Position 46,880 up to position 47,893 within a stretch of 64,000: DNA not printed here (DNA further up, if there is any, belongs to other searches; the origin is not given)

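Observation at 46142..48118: Phage-type DUF5664 NTP-pyrophosphohydrolase, SAM-methyltransferase and HTH regulator operon next to tRNA-Glu and the dTTP genes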

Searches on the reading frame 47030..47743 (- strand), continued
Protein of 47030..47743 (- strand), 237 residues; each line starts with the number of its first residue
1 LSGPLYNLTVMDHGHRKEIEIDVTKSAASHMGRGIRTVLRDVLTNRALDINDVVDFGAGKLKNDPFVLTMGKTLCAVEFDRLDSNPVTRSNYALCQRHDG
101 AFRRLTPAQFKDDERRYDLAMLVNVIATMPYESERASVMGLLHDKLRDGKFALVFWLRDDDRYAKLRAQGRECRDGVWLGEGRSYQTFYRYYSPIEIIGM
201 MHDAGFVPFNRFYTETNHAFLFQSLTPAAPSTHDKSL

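Call 63: find_encoding_contigs(protein=P0135, flank=6000, max_places=1)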
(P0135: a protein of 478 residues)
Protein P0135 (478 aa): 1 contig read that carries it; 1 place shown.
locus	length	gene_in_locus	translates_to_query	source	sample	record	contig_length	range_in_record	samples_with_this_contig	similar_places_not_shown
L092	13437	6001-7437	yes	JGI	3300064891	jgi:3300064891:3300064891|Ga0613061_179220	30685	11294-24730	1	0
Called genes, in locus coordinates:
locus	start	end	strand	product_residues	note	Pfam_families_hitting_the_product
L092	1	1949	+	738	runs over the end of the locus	PF01734:Patatin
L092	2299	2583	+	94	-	-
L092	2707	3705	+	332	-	PF03372:Exo_endo_phos (weak), PF19580:Exo_endo_phos_3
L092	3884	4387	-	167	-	-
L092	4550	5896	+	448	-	-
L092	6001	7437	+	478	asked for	PF13489:Methyltransf_23 (weak), PF08242:Methyltransf_12 (faint)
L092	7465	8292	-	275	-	PF24298:DUF7482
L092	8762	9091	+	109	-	-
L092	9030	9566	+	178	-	-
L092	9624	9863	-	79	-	-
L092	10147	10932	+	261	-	-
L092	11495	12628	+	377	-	PF16795:Phage_integr_3 (weak)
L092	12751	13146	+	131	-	-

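Call 68: find_related_loci(query=A1, collection=viral_contigs, flank=5000)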
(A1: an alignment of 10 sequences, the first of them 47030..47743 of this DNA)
Query A1 (237 aa) in viral_contigs; peptide patterns used: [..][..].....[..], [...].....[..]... (x = any residue, [..] = any of these).
107 stretches matched a pattern, but none encodes a relative of the query by tblastn (E <= 1e-3).

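Call 69: find_related_loci(query=A1, collection=metagenome_contigs, flank=4000)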
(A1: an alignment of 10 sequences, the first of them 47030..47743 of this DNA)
Query A1 (237 aa) in metagenome_contigs; peptide patterns used: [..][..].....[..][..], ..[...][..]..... (x = any residue, [..] = any of these).
203 stretches matched a pattern; 80 encode a relative of the query (tblastn E <= 1e-3); 80 distinct loci.
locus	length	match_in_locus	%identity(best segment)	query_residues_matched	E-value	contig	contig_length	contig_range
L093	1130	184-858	58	1-223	4e-94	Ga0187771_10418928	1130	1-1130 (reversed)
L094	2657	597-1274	50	1-223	2e-71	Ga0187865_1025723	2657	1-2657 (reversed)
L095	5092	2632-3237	45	17-214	4e-46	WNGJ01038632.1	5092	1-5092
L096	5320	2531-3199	38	17-227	1e-45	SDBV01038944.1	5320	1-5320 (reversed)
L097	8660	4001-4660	38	17-227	1e-44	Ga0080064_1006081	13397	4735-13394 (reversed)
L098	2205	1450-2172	34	2-225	1e-44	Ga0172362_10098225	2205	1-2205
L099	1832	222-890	40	17-227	1e-44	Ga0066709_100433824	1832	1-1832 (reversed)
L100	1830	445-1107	39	17-226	7e-44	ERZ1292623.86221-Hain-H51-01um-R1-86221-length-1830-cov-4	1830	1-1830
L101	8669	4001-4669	36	17-227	7e-43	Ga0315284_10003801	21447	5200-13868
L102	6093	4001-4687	39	17-233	1e-42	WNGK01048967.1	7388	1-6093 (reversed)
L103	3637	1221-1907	39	17-233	1e-42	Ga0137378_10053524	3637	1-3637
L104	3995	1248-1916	37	17-227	5e-42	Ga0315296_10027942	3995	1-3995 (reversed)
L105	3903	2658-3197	40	17-192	5e-41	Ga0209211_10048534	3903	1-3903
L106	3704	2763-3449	36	4-224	1e-39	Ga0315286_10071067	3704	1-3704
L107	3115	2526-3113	38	2-187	3e-38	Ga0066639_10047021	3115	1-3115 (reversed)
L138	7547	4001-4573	33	16-214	1e-19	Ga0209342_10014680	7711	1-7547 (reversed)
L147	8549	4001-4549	31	46-225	7e-17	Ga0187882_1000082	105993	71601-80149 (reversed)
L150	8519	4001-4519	27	53-225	3e-16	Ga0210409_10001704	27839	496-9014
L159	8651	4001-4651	27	4-223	9e-15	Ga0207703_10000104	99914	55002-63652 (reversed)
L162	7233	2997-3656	26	4-224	6e-14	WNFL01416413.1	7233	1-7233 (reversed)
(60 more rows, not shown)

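Call 73: search_protein_families(library=pfam, alignment_id=A4, max_evalue=0.0001)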
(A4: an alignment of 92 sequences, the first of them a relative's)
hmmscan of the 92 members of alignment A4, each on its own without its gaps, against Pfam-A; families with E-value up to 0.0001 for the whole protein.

A. member 1, L093:864-1097:- (77 aa): 1 family
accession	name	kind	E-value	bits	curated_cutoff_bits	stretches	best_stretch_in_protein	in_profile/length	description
PF01435.24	Peptidase_M48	-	7.9e-06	26.3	20.3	1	1-76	142-185/186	Peptidase family M48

B. families by the number of members that match (of 92 scanned): 42 families (the first 25 are shown)
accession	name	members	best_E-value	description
PF01935.23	DUF87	6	2.2e-16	Helicase HerA, central domain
PF13401.12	AAA_22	6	3.3e-07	AAA domain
PF00004.35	AAA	5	4e-06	ATPase family associated with various cellular activities (AAA)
PF04476.19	4HFCP_synth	3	4.5e-46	4-HFC-P synthase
PF05707.18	Zot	3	6.5e-07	Zonular occludens toxin (Zot)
PF04851.21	ResIII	2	2.8e-23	Type III restriction enzyme, res subunit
PF00149.33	Metallophos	2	5.3e-14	Calcineurin-like phosphoesterase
PF00270.35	DEAD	2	5.8e-10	DEAD/DEAH box helicase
PF01580.24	FtsK_SpoIIIE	2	4.4e-05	FtsK/SpoIIIE family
PF00145.23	DNA_methylase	1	2.4e-77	C-5 cytosine-specific DNA methylase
PF01555.25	N6_N4_Mtase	1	1.2e-58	DNA methylase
PF01863.23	YgjP-like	1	1.6e-51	YgjP-like, metallopeptidase domain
PF01556.23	DnaJ_C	1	7e-40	DnaJ C terminal domain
PF13683.12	rve_3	1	3.7e-28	Integrase core domain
PF00226.36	DnaJ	1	4e-26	DnaJ domain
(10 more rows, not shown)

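Call 75: search_protein_families(library=pfam, proteins=[L138:2532-3935:+, L147:2487-3845:+, L150:2530-3816:+, L159:2658-3965:+, L162:1652-2944:+, L138:4843-5313:+, L147:4674-5909:+, L002:4859-5539:+], max_evalue=0.01)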
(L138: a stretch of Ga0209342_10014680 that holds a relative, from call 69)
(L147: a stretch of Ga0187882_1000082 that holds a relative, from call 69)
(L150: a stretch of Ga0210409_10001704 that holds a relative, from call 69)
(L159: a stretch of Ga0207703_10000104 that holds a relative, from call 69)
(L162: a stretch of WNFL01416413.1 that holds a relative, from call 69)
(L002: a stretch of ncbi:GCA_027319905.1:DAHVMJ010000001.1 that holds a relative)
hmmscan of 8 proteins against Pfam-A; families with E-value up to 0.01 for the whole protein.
L138:2532-3935:+ (467 aa): 5 families
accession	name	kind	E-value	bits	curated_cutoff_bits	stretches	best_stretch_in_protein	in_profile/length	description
PF01935.23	DUF87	-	1.2e-10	42.3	23.2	1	48-103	12-68/220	Helicase HerA, central domain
PF13401.12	AAA_22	-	3.3e-07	31.1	27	0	278-356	33-104/130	AAA domain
PF05707.18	Zot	-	2.7e-05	24.2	20.3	1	286-386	41-136/197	Zonular occludens toxin (Zot)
PF01580.24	FtsK_SpoIIIE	-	4.4e-05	23.5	24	0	327-378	169-219/221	FtsK/SpoIIIE family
PF00004.35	AAA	-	0.00014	22.8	21.2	1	318-393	46-127/131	ATPase family associated with various cellular activities (AAA)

L147:2487-3845:+ (452 aa): 4 families
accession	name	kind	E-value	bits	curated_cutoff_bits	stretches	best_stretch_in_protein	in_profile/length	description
PF01935.23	DUF87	-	2.1e-14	54.6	23.2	1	31-154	10-103/220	Helicase HerA, central domain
PF00004.35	AAA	-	4e-06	27.7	21.2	1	254-378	15-128/131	ATPase family associated with various cellular activities (AAA)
PF13401.12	AAA_22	-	7.9e-06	26.6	27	0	262-355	33-120/130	AAA domain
PF01580.24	FtsK_SpoIIIE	-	0.00013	21.9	24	0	301-362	159-219/221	FtsK/SpoIIIE family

L150:2530-3816:+ (428 aa): 9 families
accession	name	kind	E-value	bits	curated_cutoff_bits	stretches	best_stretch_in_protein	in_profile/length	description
PF01935.23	DUF87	-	7.4e-15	56.1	23.2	1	13-134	12-103/220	Helicase HerA, central domain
PF05707.18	Zot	-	6.5e-07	29.4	20.3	1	258-360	51-146/197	Zonular occludens toxin (Zot)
PF13401.12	AAA_22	-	1.4e-06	29.1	27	1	242-338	46-121/130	AAA domain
PF00004.35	AAA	-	2.5e-05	25.2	21.2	1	281-358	49-128/131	ATPase family associated with various cellular activities (AAA)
PF04851.21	ResIII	-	0.00043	20.7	22.5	0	198-305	62-138/164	Type III restriction enzyme, res subunit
PF10412.15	TrwB_AAD_bind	-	0.0022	17.4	20.5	0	19-66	11-57/387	Type IV secretion-system coupling protein DNA-binding domain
PF01580.24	FtsK_SpoIIIE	-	0.0048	16.8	24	0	6-55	21-71/221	FtsK/SpoIIIE family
PF12846.13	AAA_10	-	0.0055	16.2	27.5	0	23-63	21-60/362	AAA-like domain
PF25199.1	nSTAND_NTPase5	-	0.0059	16.9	34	0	26-65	44-83/145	Novel STAND NTPase 5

L159:2658-3965:+ (435 aa): 4 families
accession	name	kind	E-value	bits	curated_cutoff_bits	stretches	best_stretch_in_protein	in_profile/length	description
PF01935.23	DUF87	-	3.1e-13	50.8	23.2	1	9-191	9-146/220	Helicase HerA, central domain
PF00004.35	AAA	-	6.7e-06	27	21.2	1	272-359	38-127/131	ATPase family associated with various cellular activities (AAA)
PF13401.12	AAA_22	-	6.1e-05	23.8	27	0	270-341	64-124/130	AAA domain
PF01580.24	FtsK_SpoIIIE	-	6.9e-05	22.8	24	0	291-344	167-219/221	FtsK/SpoIIIE family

L162:1652-2944:+ (430 aa): 4 families
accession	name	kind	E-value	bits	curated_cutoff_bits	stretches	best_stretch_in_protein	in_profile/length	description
PF01935.23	DUF87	-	2.2e-16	61.1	23.2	1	17-269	16-218/220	Helicase HerA, central domain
PF00004.35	AAA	-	4.5e-05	24.3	21.2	1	282-358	49-127/131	ATPase family associated with various cellular activities (AAA)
PF13401.12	AAA_22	-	8.7e-05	23.3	27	0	274-337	67-121/130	AAA domain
PF01580.24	FtsK_SpoIIIE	-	0.00074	19.5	24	0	15-56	31-72/221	FtsK/SpoIIIE family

L138:4843-5313:+ (156 aa): 0 families

L147:4674-5909:+ (411 aa): 2 families
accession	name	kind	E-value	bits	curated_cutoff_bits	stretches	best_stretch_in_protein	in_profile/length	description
PF13620.12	CarboxypepD_reg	-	2.6e-17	63.3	32.3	1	93-166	2-79/82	Carboxypeptidase regulatory-like domain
PF13715.12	CarbopepD_reg_2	-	4.1e-13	49.6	32.2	1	93-151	1-60/88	CarboxypepD_reg-like domain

L002:4859-5539:+ (226 aa): 12 families
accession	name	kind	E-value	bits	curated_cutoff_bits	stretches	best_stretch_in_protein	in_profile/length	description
PF12146.15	Hydrolase_4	-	2.1e-20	73.5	27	2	39-142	4-106/239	Serine aminopeptidase, S33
PF00561.26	Abhydrolase_1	-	5.8e-10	39.7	25.8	1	41-137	2-94/245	alpha/beta hydrolase fold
PF20408.4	Abhydrolase_11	-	7.5e-09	36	27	1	40-205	3-171/193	Alpha/beta hydrolase domain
PF01738.24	DLH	-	4.6e-07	30.1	21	1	96-189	79-173/217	Dienelactone hydrolase family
PF12697.13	Abhydrolase_6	-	2.8e-06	28.6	26.3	1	42-149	1-93/217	Alpha/beta hydrolase family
PF00326.27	Peptidase_S9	-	1e-05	25.6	22.6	1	151-222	134-210/213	Prolyl oligopeptidase family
PF02273.21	Acyl_transf_2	-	2.4e-05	24.2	20.3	1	54-132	43-120/294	Acyl transferase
PF02129.25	Peptidase_S15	-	7.3e-05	23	23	0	56-151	39-134/262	X-Pro dipeptidyl-peptidase (S15 family)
PF03959.19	FSH1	-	8.6e-05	22.7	21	1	154-194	155-195/211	Serine hydrolase (FSH1)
PF12740.14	PETase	-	0.00012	22.1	28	1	113-220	125-231/263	PET hydrolase-like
PF12695.13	Abhydrolase_5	-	0.00015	22.1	27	1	112-199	56-140/164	Alpha/beta hydrolase family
PF02230.22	Abhydrolase_2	-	0.0037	17.6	23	0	97-202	89-202/217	Phospholipase/Carboxylesterase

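Call 78: find_homologous_proteins(query=L007:3512-4063:-, max_evalue=1e-10)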
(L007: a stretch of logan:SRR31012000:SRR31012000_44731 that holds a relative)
Query L007:3512-4063:- (183 aa): 456 proteins with E <= 1e-10 among 541 candidates; the best 120 are listed.
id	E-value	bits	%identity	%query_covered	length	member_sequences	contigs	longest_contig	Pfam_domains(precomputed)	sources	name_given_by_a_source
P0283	1.2e-105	369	91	99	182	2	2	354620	PF00692.25,PF22769.2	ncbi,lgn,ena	-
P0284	2.0e-102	358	87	99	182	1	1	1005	PF00692.25,PF22769.2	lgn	-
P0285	1.5e-100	352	88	99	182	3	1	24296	PF00692.25,PF22769.2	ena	-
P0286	1.3e-99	349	86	99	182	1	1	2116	PF00692.25,PF22769.2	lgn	-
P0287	7.7e-88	311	72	97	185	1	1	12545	PF00692.25,PF22769.2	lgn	-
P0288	1.5e-86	307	76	97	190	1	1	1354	PF00692.25,PF22769.2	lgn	-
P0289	8.9e-86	304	70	100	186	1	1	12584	PF00692.25,PF22769.2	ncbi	-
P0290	5.1e-83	295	72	96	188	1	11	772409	PF00692.25,PF22769.2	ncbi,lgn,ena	-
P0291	9.3e-83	294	71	99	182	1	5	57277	PF00692.25,PF22769.2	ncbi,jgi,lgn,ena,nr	ncbi:dCTP deaminase [bacterium]|nr:MAG: dCTP deaminase [bacterium]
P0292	1.6e-80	287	69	99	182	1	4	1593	PF00692.25,PF22769.2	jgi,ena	-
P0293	2.2e-79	283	69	97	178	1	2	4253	PF00692.25,PF22769.2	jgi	jgi:dCTP deaminase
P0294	2.4e-79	283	67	99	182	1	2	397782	PF00692.25,PF22769.2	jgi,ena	jgi:dCTP deaminase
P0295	5.0e-77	276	65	98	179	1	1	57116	PF00692.25,PF22769.2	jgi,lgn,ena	-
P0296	3.4e-75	270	63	98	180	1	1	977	PF00692.25,PF22769.2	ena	-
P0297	1.4e-74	268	66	97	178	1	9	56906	PF00692.25,PF22769.2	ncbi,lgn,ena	-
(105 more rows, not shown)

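Call 84: search_protein_families(library=phrogs, proteins=[window:47030-47743:-], max_evalue=0.001)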
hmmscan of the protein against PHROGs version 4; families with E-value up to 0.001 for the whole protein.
window:47030-47743:- (237 aa): 0 families
